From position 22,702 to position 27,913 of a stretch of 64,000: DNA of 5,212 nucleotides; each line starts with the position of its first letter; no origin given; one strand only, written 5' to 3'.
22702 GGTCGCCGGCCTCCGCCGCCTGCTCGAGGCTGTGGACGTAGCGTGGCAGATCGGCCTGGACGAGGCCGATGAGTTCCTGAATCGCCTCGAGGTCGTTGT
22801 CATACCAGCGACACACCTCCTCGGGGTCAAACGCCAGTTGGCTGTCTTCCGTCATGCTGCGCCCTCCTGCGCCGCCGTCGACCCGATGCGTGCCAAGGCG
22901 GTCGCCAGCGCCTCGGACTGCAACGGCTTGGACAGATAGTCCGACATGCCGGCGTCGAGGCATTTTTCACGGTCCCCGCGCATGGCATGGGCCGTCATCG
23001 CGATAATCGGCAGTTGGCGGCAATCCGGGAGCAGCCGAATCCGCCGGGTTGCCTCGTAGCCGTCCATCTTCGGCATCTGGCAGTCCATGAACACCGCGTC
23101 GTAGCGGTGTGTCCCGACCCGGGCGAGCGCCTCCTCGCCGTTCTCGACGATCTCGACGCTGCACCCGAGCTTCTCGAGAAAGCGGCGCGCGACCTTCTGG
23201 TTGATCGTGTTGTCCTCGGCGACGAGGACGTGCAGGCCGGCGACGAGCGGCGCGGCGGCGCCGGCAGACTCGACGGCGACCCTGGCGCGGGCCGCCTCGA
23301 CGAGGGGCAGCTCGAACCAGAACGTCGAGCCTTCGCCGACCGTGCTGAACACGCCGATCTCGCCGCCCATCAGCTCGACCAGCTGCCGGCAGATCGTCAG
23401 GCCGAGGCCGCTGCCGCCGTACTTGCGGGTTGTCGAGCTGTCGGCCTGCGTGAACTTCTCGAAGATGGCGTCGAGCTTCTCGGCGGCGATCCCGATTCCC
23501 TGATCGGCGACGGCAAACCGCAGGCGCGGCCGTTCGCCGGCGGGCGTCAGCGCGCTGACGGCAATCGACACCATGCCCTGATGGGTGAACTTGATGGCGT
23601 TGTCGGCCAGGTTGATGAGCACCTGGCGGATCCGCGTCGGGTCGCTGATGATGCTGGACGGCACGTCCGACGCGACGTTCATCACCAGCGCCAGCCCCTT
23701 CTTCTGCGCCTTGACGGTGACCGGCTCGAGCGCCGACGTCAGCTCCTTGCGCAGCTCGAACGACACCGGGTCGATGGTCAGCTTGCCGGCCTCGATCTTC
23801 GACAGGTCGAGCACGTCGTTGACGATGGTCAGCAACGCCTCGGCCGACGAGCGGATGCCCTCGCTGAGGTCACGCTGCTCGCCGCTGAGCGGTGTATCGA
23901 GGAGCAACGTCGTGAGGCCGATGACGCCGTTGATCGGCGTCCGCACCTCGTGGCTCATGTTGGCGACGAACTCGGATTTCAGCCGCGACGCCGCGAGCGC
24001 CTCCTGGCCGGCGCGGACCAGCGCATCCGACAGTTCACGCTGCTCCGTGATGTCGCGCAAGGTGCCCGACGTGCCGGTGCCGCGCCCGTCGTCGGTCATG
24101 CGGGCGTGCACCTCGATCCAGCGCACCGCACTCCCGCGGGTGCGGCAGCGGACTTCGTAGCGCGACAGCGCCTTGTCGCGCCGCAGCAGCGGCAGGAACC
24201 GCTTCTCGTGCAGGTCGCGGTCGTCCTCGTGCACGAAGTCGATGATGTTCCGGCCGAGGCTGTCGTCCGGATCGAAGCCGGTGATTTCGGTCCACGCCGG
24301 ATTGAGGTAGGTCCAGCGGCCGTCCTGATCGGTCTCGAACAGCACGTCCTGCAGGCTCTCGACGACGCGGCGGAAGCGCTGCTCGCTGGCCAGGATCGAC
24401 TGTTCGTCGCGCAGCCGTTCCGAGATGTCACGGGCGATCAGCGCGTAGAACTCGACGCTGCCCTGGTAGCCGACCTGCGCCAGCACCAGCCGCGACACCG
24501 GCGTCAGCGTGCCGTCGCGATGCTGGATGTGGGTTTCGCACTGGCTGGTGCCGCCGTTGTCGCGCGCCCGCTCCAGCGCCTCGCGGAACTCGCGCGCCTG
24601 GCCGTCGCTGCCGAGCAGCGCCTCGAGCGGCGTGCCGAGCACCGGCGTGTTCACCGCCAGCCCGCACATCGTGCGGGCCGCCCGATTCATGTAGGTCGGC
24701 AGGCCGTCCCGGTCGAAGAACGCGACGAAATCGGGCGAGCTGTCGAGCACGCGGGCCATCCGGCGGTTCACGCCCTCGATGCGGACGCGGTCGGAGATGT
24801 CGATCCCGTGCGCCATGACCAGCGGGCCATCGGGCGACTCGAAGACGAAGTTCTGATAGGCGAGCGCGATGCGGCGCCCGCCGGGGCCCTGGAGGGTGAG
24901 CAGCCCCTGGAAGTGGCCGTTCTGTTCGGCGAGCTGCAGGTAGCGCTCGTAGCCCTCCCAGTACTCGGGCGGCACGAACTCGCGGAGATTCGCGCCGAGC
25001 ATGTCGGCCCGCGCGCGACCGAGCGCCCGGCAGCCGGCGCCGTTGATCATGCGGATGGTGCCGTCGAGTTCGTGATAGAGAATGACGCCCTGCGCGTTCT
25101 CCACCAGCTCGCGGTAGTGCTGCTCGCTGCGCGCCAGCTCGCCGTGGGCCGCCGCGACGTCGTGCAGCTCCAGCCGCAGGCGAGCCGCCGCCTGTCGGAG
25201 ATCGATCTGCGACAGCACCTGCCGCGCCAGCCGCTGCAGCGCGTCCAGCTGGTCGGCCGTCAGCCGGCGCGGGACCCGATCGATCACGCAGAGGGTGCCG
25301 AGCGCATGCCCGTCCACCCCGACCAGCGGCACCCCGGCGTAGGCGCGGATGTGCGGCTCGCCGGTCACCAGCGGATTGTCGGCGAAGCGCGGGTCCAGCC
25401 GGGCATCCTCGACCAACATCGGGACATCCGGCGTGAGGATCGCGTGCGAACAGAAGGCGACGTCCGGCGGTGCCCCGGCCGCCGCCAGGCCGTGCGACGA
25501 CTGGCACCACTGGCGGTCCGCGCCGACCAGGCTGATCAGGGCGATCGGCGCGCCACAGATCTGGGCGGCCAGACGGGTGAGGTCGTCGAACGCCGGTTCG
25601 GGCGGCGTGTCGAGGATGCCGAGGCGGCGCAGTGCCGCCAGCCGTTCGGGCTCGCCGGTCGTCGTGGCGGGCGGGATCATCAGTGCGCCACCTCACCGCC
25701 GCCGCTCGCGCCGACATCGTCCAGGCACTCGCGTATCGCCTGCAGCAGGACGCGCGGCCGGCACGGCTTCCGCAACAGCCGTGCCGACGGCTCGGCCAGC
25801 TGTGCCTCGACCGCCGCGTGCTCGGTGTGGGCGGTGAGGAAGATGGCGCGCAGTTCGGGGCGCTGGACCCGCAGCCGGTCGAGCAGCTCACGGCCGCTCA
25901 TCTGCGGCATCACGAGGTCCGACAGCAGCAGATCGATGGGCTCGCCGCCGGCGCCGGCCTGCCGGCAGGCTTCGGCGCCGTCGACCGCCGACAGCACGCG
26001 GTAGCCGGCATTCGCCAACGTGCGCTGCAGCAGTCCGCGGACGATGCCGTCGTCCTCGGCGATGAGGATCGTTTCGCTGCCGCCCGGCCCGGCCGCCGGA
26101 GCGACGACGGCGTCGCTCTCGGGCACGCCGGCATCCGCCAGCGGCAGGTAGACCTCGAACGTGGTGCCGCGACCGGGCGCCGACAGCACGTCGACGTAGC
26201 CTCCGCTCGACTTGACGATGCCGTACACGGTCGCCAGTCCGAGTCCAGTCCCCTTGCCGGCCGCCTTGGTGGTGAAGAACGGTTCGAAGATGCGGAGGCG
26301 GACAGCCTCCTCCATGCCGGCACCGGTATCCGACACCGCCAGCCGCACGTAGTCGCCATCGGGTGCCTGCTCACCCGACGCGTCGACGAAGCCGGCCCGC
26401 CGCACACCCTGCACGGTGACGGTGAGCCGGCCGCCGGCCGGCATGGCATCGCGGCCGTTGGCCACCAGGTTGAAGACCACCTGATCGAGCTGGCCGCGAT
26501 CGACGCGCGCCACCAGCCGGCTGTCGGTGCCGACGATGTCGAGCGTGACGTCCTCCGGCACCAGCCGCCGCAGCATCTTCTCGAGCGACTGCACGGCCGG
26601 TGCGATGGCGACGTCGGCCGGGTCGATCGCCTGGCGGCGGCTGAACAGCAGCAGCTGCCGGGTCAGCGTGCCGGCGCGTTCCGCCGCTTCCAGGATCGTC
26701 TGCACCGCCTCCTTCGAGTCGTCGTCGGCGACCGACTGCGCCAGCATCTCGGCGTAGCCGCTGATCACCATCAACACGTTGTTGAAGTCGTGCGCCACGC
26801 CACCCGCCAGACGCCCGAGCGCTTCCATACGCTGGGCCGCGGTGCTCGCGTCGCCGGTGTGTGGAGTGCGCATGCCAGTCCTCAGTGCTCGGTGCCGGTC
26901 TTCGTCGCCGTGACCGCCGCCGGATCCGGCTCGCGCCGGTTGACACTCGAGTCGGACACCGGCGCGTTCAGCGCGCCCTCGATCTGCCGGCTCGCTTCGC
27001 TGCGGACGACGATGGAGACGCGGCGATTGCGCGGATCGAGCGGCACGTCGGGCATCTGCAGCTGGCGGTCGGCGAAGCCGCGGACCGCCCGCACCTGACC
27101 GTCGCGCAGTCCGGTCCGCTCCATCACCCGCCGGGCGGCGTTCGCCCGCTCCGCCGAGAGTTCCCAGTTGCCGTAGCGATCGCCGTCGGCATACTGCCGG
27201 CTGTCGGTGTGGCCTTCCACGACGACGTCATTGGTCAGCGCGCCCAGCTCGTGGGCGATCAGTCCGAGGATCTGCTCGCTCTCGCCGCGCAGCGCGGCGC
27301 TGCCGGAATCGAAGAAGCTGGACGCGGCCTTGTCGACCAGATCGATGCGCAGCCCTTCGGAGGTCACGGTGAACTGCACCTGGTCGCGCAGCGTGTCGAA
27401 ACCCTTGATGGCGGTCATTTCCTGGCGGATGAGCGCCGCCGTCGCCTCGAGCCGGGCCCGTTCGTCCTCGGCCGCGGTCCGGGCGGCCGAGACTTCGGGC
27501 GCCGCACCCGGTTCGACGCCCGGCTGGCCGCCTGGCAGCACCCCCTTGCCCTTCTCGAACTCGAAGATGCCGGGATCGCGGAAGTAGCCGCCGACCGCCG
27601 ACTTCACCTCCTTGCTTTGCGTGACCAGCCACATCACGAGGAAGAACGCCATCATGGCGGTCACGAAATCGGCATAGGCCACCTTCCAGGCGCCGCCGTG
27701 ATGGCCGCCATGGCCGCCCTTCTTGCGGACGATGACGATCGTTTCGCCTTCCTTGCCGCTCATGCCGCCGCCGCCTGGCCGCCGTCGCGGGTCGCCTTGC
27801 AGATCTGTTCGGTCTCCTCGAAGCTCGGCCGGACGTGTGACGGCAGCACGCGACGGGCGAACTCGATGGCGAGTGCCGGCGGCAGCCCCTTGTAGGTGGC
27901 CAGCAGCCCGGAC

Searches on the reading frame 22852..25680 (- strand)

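Call 36: search_protein_families(library=pfam, proteins=[window:22852-25680:-], max_evalue=0.00001)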
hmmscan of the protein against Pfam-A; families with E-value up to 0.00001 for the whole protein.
window:22852-25680:- (942 aa): 10 families
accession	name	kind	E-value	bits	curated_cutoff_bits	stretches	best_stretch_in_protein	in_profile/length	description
PF00989.32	PAS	-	1.4e-39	135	22.6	3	435-544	2-113/113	PAS fold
PF08448.16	PAS_4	-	1.4e-32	112.7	23.1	3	440-549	1-110/110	PAS fold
PF02518.31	HATPase_c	-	4.8e-31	107.9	26.4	1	680-793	2-109/111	Histidine kinase-, DNA gyrase B-, and HSP90-like ATPase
PF00072.30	Response_reg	-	1.2e-30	106.4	30.2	1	818-929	1-110/111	Response regulator receiver domain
PF13426.13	PAS_9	-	9.2e-28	97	27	2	447-546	4-103/103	PAS domain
PF00512.31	HisKA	-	4.3e-20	72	26.9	1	568-632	2-66/66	His Kinase A (phospho-acceptor) domain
PF13188.13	PAS_8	-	9.3e-18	63.9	21.8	1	434-488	1-55/65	PAS domain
PF01590.32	GAF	-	1.6e-17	64.7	22.4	1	27-155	2-129/133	GAF domain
PF08447.18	PAS_3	-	4.1e-16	59.5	25.6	1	458-533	3-79/89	PAS fold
PF13185.12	GAF_2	-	3.7e-10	40.6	28.6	1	31-155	8-131/136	GAF domain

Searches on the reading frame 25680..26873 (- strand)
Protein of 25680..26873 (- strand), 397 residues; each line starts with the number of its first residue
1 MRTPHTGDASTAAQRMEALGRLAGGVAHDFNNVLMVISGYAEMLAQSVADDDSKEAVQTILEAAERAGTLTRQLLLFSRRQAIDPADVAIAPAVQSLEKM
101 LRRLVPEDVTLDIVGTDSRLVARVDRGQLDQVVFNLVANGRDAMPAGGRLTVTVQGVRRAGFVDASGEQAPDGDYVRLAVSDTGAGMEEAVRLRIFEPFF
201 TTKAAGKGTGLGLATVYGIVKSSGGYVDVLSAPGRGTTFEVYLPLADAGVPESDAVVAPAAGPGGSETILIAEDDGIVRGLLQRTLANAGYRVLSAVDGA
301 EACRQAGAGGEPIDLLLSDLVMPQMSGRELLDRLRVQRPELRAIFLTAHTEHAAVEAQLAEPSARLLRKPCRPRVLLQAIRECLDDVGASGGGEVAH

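Call 36: search_protein_families(library=pfam, proteins=[window:25680-26873:-], max_evalue=0.00001)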
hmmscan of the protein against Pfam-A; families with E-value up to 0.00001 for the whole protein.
window:25680-26873:- (397 aa): 3 families
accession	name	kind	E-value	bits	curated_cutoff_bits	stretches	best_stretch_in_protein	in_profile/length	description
PF02518.31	HATPase_c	-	7.2e-23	81.6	26.4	1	125-246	2-110/111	Histidine kinase-, DNA gyrase B-, and HSP90-like ATPase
PF00072.30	Response_reg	-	4.2e-20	72.4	30.2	1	269-381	1-111/111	Response regulator receiver domain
PF00512.31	HisKA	-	2.7e-13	50.2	26.9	1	19-82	2-65/66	His Kinase A (phospho-acceptor) domain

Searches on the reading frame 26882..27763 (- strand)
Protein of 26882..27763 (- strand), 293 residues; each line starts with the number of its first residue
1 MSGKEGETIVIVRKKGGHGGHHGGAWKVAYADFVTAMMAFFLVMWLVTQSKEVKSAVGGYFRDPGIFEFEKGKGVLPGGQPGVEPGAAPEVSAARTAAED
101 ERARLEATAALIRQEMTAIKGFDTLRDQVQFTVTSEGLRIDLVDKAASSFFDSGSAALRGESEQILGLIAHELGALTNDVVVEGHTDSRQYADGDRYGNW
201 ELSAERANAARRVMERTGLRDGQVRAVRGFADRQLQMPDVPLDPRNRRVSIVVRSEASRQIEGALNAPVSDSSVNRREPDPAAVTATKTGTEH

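Call 3: search_protein_families(library=pfam, proteins=[window:26882-27763:-], max_evalue=0.01)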
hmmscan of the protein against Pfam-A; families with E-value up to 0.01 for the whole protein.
window:26882-27763:- (293 aa): 2 families
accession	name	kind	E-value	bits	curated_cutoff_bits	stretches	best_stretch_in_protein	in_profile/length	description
PF13677.11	MotB_plug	-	9.6e-17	60.8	24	1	14-63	6-56/58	Membrane MotB of proton-channel complex MotA/MotB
PF00691.25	OmpA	-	5.6e-14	52.7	27.2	1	150-237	1-86/98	OmpA family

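Call 4: search_protein_families(library=ncbifam, proteins=[window:26882-27763:-], max_evalue=0.01)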
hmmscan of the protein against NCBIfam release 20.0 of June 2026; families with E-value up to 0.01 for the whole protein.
window:26882-27763:- (293 aa): 23 families
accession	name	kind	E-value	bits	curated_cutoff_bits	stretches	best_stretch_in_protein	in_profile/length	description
NF006548.1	PRK09041.1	equivalog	1.7e-66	224.4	277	2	94-258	113-278/287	flagellar motor protein MotB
NF004651.0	PRK05996.1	equivalog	6.9e-55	187.2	342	2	92-256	261-422/424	MotB family protein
NF005273.1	PRK06778.1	equivalog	5e-38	131.2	383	2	122-256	136-270/297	putative lateral flagellar export/assembly protein LafU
NF006541.1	PRK09038.1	equivalog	1.8e-28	99.8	283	1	22-256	12-251/253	flagellar motor protein MotD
NF006508.0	PRK08944.1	subfamily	6.9e-19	68.2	259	1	99-259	138-293/304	MotB family protein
NF005831.1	PRK07734.1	equivalog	1.7e-16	60.8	301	1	13-234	5-227/250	flagellar motor protein MotB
NF005382.1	PRK06925.1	equivalog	4.6e-16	59.8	264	1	28-254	2-224/225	flagellar motor protein MotS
NF005195.1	PRK06667.1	equivalog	1.3e-15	57.8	300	1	129-258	107-240/241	flagellar motor protein MotB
TIGR03350.1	type_VI_ompA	equivalog_domain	2e-14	53.7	139.8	1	133-253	17-137/137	type VI secretion system protein TssL, long form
NF005236.0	PRK06742.1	equivalog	9.9e-13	48.1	312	1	128-254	99-224/225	flagellar motor protein MotS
NF005444.0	PRK07033.1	equivalog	4.7e-11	42.3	520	1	149-259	316-427/438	DotU family type VI secretion system protein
NF053611.1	YiaD_Gzip_OmpA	equivalog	1.8e-09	37.6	175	1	126-252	84-205/206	YiaD family glycine zipper/OmpA-like lipoprotein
NF006285.1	PRK08457.1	equivalog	1.9e-09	37.7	250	1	23-257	13-234/253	flagellar motor protein MotB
NF053585.1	OMP_LP_YfiB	equivalog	1.9e-09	37.6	128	1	130-255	42-162/163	outer membrane lipoprotein YfiB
NF006543.0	PRK09039.1-2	equivalog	1.4e-06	28.4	305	1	150-249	235-343/350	peptidoglycan -binding protein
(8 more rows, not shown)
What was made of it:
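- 26882..28635 (-): First stator: motA1 (27760-28635) and motB1 (26882-27763), E. coli type, ATGA-overlapped. PRK09041 MotB scores 224 bits, below its cut-off of 277 (call 4).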
